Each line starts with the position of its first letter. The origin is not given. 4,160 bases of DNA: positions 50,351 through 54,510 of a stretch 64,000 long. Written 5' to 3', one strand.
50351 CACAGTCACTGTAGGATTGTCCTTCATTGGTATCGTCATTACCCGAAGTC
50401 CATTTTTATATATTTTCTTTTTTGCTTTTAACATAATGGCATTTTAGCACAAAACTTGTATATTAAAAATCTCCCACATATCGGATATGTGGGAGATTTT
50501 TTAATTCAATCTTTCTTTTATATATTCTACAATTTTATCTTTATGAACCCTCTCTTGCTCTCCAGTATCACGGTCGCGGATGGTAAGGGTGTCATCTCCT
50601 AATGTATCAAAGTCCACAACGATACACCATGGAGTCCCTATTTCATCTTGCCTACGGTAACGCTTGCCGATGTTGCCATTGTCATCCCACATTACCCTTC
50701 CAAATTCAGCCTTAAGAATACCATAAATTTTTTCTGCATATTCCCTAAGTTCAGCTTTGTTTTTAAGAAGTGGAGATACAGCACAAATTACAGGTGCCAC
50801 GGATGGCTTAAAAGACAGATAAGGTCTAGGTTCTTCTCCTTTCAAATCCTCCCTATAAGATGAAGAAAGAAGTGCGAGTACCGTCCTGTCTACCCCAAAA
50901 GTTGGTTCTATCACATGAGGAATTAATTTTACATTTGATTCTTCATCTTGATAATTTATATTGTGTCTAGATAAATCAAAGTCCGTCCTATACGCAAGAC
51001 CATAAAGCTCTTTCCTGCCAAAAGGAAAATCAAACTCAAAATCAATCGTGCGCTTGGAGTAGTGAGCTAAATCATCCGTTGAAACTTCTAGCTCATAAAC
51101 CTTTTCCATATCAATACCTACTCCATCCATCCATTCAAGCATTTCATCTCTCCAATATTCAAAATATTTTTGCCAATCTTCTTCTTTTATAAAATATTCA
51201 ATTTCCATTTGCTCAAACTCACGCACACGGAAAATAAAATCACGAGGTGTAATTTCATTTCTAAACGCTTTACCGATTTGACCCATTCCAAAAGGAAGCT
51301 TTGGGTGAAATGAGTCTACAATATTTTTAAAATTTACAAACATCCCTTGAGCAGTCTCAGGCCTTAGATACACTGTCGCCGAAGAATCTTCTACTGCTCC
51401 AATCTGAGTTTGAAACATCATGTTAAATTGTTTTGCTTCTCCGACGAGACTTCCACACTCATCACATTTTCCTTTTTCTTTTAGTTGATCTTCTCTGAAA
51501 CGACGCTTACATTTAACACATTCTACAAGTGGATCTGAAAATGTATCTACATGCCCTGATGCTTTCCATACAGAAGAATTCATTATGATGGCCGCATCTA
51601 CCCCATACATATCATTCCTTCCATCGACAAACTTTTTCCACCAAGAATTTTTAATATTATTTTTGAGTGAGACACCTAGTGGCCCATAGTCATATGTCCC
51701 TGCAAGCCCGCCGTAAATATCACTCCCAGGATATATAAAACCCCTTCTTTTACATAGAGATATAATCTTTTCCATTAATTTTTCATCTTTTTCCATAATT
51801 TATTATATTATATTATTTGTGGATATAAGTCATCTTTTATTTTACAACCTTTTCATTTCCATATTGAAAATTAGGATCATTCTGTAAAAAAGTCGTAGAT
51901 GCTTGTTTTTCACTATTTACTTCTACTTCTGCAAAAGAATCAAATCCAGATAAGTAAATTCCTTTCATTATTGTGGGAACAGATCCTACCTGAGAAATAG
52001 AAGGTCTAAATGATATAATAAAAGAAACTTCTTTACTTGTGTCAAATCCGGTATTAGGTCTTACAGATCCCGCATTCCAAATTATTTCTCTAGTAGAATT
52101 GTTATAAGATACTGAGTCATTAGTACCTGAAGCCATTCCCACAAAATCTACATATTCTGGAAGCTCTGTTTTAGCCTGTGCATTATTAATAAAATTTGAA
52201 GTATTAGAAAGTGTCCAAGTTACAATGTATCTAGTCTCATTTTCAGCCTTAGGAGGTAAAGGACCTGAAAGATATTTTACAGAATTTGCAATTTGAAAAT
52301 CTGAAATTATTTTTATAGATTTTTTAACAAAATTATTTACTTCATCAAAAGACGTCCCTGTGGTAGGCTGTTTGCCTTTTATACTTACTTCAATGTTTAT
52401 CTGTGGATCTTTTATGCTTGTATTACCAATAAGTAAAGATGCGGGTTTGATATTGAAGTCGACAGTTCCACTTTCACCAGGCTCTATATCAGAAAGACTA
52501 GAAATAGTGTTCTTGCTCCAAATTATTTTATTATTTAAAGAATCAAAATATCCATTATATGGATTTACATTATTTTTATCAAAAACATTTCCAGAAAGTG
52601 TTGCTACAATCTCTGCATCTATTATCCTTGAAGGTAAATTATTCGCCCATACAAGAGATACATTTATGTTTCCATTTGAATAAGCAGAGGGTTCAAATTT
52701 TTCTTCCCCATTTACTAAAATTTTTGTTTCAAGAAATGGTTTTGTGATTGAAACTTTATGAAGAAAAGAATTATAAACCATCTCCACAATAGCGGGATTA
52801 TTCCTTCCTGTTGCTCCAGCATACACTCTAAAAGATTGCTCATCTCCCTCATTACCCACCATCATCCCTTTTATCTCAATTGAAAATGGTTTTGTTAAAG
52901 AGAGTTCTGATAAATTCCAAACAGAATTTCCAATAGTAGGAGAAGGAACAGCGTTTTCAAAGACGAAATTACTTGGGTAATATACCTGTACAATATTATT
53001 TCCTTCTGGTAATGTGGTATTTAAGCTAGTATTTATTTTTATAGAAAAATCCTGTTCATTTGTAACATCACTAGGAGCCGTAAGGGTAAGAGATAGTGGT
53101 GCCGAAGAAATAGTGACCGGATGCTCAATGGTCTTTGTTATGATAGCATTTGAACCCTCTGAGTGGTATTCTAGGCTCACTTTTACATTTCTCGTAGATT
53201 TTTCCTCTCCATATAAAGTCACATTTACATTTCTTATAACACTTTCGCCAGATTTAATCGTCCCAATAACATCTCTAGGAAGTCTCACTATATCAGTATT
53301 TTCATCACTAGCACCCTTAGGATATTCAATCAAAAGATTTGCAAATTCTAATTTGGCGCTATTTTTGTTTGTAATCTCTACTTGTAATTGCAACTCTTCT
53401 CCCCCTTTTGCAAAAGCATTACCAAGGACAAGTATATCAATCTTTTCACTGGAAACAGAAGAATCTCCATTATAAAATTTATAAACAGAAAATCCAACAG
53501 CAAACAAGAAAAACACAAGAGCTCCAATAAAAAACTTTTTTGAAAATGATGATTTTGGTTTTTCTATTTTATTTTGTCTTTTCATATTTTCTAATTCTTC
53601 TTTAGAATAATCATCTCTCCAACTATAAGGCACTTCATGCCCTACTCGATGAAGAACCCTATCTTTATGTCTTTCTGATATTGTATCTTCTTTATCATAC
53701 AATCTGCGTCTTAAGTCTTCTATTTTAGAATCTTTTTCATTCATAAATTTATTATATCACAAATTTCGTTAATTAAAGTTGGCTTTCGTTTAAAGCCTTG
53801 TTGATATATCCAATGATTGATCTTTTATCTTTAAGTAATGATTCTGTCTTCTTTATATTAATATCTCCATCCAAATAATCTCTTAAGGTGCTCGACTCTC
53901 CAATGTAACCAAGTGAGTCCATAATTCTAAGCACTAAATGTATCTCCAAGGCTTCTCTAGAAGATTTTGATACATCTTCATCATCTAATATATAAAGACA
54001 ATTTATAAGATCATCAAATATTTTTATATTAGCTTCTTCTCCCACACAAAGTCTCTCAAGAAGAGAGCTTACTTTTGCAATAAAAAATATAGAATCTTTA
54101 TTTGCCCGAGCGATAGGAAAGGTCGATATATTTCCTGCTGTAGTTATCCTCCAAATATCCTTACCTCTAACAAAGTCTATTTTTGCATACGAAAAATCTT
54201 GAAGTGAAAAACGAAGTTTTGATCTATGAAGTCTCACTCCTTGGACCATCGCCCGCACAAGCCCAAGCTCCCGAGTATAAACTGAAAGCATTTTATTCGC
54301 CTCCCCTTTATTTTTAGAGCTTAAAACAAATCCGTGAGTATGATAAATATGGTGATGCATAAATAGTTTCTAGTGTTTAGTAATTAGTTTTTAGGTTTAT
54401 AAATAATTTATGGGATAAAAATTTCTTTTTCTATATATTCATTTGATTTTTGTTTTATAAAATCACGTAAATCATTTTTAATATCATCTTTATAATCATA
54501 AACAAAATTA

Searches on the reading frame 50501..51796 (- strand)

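Call 67: search_protein_families(library=pfam, proteins=[window:50501-51796:-], max_evalue=0.00001)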
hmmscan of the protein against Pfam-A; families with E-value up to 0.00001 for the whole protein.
window:50501-51796:- (431 aa): 2 families
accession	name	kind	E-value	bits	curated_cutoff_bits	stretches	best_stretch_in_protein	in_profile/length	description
PF03129.25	HGTP_anticodon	-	9.9e-24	83.8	21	1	338-429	2-94/94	Anticodon binding domain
PF00587.30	tRNA-synt_2b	-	1.6e-16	61.3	29.3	1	139-312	8-178/179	tRNA synthetase class II core domain (G, H, P, S and T)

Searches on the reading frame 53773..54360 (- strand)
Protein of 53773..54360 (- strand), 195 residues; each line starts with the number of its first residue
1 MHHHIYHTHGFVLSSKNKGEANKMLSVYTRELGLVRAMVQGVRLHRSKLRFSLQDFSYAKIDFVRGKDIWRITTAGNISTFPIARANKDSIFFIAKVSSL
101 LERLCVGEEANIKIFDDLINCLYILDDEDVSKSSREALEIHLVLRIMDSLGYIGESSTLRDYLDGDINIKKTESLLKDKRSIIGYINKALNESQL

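Call 67: search_protein_families(library=pfam, proteins=[window:53773-54360:-], max_evalue=0.00001)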
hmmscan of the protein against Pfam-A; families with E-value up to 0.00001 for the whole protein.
window:53773-54360:- (195 aa): 1 family
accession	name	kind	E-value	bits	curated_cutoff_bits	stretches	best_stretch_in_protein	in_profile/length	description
PF11967.14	RecO_N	-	5e-14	52.5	27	1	5-78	3-77/80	Recombination protein O N terminal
